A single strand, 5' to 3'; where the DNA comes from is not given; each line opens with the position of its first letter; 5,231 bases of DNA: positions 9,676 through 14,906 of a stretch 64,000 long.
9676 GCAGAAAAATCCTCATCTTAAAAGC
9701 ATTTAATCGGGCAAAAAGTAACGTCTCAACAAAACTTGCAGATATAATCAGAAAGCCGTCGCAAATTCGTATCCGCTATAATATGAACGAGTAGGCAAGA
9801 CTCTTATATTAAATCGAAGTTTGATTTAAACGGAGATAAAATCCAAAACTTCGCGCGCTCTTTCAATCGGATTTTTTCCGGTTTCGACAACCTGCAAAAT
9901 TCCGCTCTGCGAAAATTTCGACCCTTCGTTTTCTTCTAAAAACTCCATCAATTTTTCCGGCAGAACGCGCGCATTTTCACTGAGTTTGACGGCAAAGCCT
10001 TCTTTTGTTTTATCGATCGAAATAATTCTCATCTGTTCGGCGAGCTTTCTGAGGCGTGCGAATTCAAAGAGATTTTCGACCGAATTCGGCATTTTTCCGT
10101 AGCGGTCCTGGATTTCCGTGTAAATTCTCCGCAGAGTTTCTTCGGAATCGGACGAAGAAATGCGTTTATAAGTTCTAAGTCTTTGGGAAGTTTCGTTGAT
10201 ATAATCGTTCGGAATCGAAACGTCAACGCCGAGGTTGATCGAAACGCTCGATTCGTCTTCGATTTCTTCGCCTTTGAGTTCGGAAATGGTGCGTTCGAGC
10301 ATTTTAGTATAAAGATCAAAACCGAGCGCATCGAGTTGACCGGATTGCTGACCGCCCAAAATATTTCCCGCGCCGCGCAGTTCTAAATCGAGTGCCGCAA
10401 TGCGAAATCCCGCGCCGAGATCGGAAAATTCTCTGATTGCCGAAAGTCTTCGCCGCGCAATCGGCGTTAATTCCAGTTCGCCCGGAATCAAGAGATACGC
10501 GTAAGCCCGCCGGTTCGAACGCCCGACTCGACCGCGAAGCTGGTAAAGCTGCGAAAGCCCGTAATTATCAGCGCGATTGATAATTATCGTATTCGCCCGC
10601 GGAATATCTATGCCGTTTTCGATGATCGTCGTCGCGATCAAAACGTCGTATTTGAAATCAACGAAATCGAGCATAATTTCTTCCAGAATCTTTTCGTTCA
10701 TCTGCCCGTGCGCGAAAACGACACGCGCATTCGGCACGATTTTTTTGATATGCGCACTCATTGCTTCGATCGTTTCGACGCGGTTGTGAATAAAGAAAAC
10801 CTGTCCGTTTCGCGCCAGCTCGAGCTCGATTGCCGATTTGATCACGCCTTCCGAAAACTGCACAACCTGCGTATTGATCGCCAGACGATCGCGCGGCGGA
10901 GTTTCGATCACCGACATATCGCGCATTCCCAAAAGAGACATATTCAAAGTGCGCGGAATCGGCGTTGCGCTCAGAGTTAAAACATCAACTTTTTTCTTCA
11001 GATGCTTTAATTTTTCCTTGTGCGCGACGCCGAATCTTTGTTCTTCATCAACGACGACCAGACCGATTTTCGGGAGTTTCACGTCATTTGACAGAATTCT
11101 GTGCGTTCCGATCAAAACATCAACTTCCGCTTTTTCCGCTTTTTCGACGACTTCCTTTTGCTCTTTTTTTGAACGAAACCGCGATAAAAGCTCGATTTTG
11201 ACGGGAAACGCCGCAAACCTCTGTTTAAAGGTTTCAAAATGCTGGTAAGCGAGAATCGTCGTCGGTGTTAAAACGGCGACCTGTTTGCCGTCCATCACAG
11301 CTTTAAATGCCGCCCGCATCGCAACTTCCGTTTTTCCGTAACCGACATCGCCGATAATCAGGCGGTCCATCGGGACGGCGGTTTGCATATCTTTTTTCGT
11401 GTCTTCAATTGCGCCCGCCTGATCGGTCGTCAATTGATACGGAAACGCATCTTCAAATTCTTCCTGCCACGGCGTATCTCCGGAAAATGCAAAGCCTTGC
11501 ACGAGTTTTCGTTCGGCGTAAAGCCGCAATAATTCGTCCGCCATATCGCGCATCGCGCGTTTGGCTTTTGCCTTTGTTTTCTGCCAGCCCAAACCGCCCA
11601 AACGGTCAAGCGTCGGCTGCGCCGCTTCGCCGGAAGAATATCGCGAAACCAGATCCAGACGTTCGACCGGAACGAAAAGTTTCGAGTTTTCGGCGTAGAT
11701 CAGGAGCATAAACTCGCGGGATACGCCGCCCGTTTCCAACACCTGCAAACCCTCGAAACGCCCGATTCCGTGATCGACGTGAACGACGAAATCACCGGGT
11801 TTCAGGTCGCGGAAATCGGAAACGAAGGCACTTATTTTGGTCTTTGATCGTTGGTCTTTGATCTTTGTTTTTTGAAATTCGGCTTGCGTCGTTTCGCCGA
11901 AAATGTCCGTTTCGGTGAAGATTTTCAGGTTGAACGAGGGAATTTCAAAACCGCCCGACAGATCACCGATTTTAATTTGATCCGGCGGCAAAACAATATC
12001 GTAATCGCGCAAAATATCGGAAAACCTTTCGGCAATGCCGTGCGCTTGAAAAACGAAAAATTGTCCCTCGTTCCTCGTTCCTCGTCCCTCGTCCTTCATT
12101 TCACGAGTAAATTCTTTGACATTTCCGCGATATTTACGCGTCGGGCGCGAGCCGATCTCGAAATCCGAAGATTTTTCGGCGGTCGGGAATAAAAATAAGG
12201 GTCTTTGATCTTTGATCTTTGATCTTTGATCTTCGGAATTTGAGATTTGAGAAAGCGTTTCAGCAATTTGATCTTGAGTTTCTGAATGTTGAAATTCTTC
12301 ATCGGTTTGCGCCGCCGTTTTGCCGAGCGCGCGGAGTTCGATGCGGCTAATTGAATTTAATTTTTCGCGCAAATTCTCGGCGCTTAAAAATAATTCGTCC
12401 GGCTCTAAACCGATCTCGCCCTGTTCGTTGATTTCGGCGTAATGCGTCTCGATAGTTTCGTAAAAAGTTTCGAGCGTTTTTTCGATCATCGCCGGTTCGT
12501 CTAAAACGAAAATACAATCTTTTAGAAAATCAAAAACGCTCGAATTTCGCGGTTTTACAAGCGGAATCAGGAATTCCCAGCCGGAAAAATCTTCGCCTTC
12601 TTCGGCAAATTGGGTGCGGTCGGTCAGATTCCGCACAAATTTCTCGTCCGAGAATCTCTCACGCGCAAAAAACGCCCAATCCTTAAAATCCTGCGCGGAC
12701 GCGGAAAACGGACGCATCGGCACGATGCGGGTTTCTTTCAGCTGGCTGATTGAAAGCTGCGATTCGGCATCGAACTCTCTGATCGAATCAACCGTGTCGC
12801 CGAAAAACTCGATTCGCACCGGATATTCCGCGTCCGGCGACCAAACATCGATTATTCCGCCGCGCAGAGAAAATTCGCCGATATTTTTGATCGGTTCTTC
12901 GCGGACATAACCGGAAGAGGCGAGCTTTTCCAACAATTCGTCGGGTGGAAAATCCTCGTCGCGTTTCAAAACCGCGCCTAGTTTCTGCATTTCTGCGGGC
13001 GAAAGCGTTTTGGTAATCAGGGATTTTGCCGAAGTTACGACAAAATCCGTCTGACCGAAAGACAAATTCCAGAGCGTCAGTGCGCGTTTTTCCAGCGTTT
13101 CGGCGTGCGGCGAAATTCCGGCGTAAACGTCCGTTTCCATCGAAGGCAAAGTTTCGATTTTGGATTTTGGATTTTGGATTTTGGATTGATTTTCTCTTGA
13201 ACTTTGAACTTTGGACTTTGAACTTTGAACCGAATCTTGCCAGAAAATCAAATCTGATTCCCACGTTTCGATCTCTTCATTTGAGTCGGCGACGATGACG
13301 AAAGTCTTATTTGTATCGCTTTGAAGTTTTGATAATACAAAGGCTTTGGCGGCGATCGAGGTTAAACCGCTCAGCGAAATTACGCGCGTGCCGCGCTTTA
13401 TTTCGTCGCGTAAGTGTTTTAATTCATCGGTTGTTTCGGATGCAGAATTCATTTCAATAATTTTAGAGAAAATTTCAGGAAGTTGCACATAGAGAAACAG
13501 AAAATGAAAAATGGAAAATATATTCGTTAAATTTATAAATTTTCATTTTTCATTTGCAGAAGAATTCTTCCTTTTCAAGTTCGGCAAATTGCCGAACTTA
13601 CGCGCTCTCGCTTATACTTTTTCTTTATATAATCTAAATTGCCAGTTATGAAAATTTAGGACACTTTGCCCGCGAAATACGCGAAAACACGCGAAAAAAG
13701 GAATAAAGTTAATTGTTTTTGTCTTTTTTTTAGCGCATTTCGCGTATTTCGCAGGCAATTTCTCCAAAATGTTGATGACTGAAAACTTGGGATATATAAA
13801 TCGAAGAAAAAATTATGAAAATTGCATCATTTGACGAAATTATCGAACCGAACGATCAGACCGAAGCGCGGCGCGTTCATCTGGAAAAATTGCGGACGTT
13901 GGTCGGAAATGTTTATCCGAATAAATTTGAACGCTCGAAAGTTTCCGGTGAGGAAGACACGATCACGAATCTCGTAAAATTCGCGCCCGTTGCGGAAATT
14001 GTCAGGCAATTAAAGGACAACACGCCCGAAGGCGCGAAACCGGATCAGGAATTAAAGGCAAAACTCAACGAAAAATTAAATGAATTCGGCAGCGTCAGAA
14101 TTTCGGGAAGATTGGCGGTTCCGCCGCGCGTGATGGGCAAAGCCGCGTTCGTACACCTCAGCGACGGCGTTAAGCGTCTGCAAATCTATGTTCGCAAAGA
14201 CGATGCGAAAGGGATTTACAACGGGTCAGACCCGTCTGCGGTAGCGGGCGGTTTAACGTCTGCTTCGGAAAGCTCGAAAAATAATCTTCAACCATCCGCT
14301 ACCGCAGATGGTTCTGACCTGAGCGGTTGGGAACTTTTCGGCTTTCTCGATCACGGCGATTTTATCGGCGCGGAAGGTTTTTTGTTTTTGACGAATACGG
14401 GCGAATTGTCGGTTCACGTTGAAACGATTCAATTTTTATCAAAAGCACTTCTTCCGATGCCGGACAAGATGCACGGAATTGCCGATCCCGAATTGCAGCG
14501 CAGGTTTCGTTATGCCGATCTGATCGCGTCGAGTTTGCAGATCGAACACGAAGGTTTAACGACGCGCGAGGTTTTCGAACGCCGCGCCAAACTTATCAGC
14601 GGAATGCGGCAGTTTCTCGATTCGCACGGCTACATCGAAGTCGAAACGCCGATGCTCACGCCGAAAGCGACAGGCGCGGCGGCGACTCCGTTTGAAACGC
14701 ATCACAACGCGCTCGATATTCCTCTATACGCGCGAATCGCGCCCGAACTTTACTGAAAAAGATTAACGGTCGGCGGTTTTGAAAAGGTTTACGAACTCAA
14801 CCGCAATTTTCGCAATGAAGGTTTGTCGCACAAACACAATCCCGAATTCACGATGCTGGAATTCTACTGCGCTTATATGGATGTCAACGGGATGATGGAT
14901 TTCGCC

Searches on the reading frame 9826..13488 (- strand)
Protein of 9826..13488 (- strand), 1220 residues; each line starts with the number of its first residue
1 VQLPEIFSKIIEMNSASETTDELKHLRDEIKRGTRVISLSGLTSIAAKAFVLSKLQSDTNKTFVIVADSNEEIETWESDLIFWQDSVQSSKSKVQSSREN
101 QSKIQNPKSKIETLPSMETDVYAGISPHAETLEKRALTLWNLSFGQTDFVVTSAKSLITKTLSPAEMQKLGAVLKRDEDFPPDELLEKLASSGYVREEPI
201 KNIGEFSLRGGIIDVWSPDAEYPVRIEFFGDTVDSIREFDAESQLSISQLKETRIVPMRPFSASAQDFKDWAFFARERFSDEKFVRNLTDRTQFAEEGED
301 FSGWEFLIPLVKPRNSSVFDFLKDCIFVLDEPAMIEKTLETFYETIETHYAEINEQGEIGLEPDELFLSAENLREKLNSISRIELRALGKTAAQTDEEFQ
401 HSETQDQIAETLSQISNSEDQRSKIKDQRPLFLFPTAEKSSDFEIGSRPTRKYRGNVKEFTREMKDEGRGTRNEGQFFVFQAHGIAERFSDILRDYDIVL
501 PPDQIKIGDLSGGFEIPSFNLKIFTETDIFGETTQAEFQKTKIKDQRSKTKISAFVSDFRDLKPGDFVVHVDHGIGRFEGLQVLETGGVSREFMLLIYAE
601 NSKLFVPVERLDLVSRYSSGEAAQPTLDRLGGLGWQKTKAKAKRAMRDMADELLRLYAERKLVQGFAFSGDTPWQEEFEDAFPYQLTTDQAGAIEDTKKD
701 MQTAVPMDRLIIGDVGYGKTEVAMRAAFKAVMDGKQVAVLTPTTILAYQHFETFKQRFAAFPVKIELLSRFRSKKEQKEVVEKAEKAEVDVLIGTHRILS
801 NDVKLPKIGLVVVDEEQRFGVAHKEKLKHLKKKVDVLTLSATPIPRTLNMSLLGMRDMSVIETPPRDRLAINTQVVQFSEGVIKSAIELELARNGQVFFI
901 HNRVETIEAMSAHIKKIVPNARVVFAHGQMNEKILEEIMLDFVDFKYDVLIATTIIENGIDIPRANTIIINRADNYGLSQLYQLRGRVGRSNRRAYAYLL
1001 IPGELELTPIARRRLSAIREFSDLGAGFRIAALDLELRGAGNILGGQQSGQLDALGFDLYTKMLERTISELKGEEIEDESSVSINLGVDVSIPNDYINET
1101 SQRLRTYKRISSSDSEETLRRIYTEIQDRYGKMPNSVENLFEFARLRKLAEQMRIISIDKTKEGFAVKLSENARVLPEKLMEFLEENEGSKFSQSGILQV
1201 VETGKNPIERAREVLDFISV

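Call 7: search_protein_families(library=pfam, proteins=[window:9826-13488:-])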
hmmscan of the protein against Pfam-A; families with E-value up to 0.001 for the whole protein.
window:9826-13488:- (1220 aa): 8 families
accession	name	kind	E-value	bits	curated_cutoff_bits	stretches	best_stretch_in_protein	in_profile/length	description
PF03461.20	TRCF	-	9.2e-26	90.5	25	1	1086-1179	1-94/95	TRCF domain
PF00270.35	DEAD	-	2.4e-24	86.4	26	1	689-848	3-164/167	DEAD/DEAH box helicase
PF17757.6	UvrB_inter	-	1.2e-22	80.3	22.9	1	174-261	3-91/91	UvrB interaction domain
PF02559.22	CarD_TRCF_RID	-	6.5e-22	77.8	23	1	562-618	1-57/57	CarD-like/TRCF RID domain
PF00271.37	Helicase_C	-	1.7e-21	77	23.5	1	889-991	9-109/110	Helicase conserved C-terminal domain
PF04851.21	ResIII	-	8.2e-10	39.3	22.5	1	685-843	3-162/164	Type III restriction enzyme, res subunit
PF22590.2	Cas3-like_C_2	-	0.0001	23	27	1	894-992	2-105/106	CRISPR-associated nuclease/helicase Cas3, C-terminal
PF19833.4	RecG_dom3_C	-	0.00041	20.8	26.8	0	1027-1051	4-28/87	ATP-dependent DNA helicase RecG, domain 3, C-terminal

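Call 28: find_homologous_proteins(query=window:9826-13488:-, max_evalue=1e-100)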
Query window:9826-13488:- (1220 aa): 2292 proteins with E <= 1e-100 among 8000 candidates; the best 120 are listed.
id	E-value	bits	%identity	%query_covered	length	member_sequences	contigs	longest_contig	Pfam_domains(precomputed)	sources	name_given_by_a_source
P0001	0.0e+0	2658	100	99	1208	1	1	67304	PF02559.23,PF00270.36,PF17757.7,PF03461.21,PF00271.38,PF04851.22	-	-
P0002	0.0e+0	2398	91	99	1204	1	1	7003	PF02559.23,PF00270.36,PF17757.7,PF03461.21,PF00271.38,PF04851.22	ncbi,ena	-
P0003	0.0e+0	2368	88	100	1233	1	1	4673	PF02559.23,PF00270.36,PF17757.7,PF03461.21,PF00271.38,PF04851.22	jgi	-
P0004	0.0e+0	2105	81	99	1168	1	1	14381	PF02559.23,PF00270.36,PF17757.7,PF03461.21,PF00271.38,PF22590.3,PF04851.22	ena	-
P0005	0.0e+0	2066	77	99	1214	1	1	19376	PF02559.23,PF00270.36,PF17757.7,PF03461.21,PF00271.38,PF04851.22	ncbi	ncbi:MAG: transcription-repair coupling factor [Pyrinomonadaceae bacterium]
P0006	0.0e+0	2055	77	99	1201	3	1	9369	PF02559.23,PF00270.36,PF17757.7,PF03461.21,PF00271.38,PF04851.22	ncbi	-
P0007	0.0e+0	2035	77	99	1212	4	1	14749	PF02559.23,PF00270.36,PF17757.7,PF03461.21,PF00271.38,PF04851.22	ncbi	ncbi:transcription-repair coupling factor [soil metagenome]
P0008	0.0e+0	2026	77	99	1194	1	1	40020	PF02559.23,PF00270.36,PF17757.7,PF03461.21,PF00271.38,PF04851.22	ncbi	-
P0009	0.0e+0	2023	75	99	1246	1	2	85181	PF02559.23,PF00270.36,PF17757.7,PF03461.21,PF00271.38,PF22590.3,PF04851.22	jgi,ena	jgi:transcription-repair coupling factor (superfamily II helicase)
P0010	0.0e+0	2022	82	69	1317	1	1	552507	PF02559.23,PF00270.36,PF17757.7,PF03461.21,PF00271.38,PF22590.3,PF04851.22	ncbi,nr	ncbi:MAG: transcription-repair coupling factor [Pyrinomonadaceae bacterium]|nr:transcription-repair 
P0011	0.0e+0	2018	75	99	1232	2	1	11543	PF02559.23,PF00270.36,PF17757.7,PF03461.21,PF00271.38,PF22590.3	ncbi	-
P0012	0.0e+0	2017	77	99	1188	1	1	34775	PF02559.23,PF00270.36,PF17757.7,PF03461.21,PF00271.38,PF04851.22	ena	-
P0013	0.0e+0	2013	77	99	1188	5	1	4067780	PF02559.23,PF00270.36,PF17757.7,PF03461.21,PF00271.38,PF04851.22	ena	-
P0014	0.0e+0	2011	75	99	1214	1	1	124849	PF02559.23,PF00270.36,PF17757.7,PF03461.21,PF00271.38,PF22590.3,PF04851.22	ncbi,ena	-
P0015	0.0e+0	2011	76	99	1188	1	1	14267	PF02559.23,PF00270.36,PF17757.7,PF03461.21,PF00271.38,PF04851.22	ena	-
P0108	0.0e+0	1930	73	99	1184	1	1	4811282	PF02559.23,PF00270.36,PF17757.7,PF03461.21,PF00271.38,PF04851.22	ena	-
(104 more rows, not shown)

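Call 35: find_encoding_contigs(protein=P0002, flank=10000, max_places=4)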
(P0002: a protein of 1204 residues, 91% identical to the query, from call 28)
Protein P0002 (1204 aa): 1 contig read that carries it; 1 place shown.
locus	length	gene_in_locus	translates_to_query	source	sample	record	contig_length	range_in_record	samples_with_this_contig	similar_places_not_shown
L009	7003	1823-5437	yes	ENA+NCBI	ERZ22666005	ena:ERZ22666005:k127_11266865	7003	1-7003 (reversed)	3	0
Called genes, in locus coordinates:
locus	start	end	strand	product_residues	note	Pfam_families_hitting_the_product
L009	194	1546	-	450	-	PF00691:OmpA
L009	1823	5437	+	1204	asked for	PF17757:UvrB_inter, PF02559:CarD_TRCF_RID, PF00270:DEAD, PF04851:ResIII, PF00271:Helicase_C, PF03461:TRCF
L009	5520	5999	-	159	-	-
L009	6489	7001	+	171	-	?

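Call 36: find_encoding_contigs(protein=P0003, flank=10000, max_places=4)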
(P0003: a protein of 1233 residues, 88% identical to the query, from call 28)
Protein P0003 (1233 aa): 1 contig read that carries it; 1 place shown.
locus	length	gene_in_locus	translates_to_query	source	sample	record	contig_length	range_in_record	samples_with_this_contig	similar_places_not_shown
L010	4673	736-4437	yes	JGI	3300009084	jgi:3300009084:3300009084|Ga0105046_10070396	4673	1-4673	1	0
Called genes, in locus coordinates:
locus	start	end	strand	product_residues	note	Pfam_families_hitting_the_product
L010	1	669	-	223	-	?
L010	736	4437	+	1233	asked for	PF17757:UvrB_inter, PF02559:CarD_TRCF_RID, PF00270:DEAD, PF04851:ResIII, PF00271:Helicase_C, PF03461:TRCF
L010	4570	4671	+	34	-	?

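Call 58: find_encoding_contigs(protein=P0013, flank=10000, max_places=1)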
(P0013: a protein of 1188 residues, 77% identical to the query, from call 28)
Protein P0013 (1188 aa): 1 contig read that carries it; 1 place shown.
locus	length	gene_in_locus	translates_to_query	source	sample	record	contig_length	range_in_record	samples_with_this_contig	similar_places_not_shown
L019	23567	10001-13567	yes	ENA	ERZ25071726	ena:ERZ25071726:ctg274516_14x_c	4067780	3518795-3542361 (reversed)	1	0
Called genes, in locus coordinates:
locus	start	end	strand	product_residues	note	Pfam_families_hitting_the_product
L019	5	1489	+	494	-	PF05697:Trigger_N, PF00254:FKBP_C (weak), PF05698:Trigger_C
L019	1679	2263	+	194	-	PF00574:CLP_protease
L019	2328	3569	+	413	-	PF06689:zf-C4_ClpX, PF00493:MCM (weak), PF13401:AAA_22 (faint), PF00004:AAA, PF07724:AAA_2, PF07728:AAA_5 (weak), PF10431:ClpB_D2-small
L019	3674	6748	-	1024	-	PF12768:Rax2 (faint), PF17164:DUF5122, PF01839:FG-GAP (faint), PF17164:DUF5122, PF13517:FG-GAP_3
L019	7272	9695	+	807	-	PF02190:LON_substr_bdg, PF00004:AAA, PF07728:AAA_5 (weak), PF22667:Lon_lid, PF05362:Lon_C, PF13541:ChlI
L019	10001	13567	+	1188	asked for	PF17757:UvrB_inter, PF02559:CarD_TRCF_RID, PF00270:DEAD, PF04851:ResIII, PF00271:Helicase_C, PF03461:TRCF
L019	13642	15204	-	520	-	PF00069:Pkinase, PF07714:PK_Tyr_Ser-Thr, PF06293:Kdo (weak)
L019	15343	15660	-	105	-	PF00137:ATP-synt_C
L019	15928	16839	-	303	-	PF00119:ATP-synt_A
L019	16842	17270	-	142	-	PF03899:ATP-synt_I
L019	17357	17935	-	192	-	PF09527:ATPase_gene1 (weak)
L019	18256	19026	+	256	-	PF06778:Chlor_dismutase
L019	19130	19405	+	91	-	PF00708:Acylphosphatase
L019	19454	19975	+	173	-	PF00156:Pribosyltran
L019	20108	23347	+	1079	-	PF02384:N6_Mtase, PF20473:MmeI_Mtase (weak), PF18135:Type_ISP_C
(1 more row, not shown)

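Call 59: find_encoding_contigs(protein=P0108, flank=10000, max_places=1)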
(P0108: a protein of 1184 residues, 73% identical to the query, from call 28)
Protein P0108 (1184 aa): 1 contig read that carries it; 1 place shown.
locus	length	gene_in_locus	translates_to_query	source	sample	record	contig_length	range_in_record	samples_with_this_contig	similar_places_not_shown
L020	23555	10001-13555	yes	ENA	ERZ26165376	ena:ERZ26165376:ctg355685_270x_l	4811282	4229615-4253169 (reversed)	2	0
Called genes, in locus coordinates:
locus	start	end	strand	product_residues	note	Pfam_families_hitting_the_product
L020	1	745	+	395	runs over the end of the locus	PF13439:Glyco_transf_4, PF20706:GT4-conflict (weak), PF00534:Glycos_transf_1, PF13692:Glyco_trans_1_4, PF13524:Glyco_trans_1_2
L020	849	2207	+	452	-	PF13579:Glyco_trans_4_4 (weak), PF20706:GT4-conflict, PF00534:Glycos_transf_1, PF13692:Glyco_trans_1_4, PF13524:Glyco_trans_1_2 (weak)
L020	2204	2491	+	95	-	PF04365:BrnT_toxin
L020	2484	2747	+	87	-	-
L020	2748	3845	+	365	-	PF12704:MacB_PCD, PF02687:FtsX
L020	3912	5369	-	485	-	PF01553:Acyltransferase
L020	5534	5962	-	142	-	PF06877:RraB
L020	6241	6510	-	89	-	-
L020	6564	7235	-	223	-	PF02985:HEAT (faint), PF13646:HEAT_2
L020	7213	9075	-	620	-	PF01336:tRNA_anti-codon, PF00152:tRNA-synt_2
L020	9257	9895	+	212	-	-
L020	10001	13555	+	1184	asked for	PF17757:UvrB_inter, PF02559:CarD_TRCF_RID, PF00270:DEAD, PF04851:ResIII, PF00271:Helicase_C, PF03461:TRCF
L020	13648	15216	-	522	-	PF00069:Pkinase, PF07714:PK_Tyr_Ser-Thr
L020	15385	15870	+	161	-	PF13185:GAF_2, PF01590:GAF (weak)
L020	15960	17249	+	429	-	PF00275:EPSP_synthase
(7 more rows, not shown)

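Call 60: find_encoding_contigs(protein=P0010, flank=10000, max_places=1)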
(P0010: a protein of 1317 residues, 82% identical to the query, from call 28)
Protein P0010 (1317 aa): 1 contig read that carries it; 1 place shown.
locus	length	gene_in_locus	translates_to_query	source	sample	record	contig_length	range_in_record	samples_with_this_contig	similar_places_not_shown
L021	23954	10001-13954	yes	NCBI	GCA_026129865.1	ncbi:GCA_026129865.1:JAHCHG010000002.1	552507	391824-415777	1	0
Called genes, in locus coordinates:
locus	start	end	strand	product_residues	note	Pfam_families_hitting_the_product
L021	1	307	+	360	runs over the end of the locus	PF20706:GT4-conflict, PF00534:Glycos_transf_1, PF13692:Glyco_trans_1_4, PF13524:Glyco_trans_1_2 (weak)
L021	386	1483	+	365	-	PF12704:MacB_PCD, PF02687:FtsX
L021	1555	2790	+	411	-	PF11899:DUF3419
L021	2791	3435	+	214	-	PF01209:Ubie_methyltran, PF13489:Methyltransf_23, PF01135:PCMT (weak), PF02390:Methyltransf_4, PF13847:Methyltransf_31, PF08241:Methyltransf_11, PF08242:Methyltransf_12, PF13649:Methyltransf_25, +1 more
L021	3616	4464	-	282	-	PF00892:EamA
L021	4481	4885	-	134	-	PF06877:RraB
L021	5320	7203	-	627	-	PF01336:tRNA_anti-codon, PF00152:tRNA-synt_2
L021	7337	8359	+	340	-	-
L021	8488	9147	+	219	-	-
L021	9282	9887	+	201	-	-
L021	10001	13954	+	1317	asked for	PF17757:UvrB_inter, PF02559:CarD_TRCF_RID, PF04851:ResIII, PF00270:DEAD, PF22590:Cas3-like_C_2 (faint), PF00271:Helicase_C, PF03461:TRCF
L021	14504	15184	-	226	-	-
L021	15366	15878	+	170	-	PF01243:PNPOx_N, PF16242:Pyrid_ox_like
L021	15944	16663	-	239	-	-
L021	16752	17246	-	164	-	PF00583:Acetyltransf_1 (weak), PF13673:Acetyltransf_10 (weak), PF13508:Acetyltransf_7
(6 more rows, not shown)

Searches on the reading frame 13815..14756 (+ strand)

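Call 65: search_protein_families(library=pfam, max_evalue=0.00001, proteins=[window:13815-14756:+])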
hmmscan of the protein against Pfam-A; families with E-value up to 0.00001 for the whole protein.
window:13815-14756:+ (313 aa): 2 families
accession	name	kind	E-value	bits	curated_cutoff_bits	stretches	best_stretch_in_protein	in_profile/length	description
PF00152.25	tRNA-synt_2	-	4.7e-14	52.6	25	1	249-313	17-82/308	tRNA synthetases class II (D, K and N)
PF01336.31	tRNA_anti-codon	-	6.5e-08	32.9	27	0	94-132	1-39/75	OB-fold nucleic acid binding domain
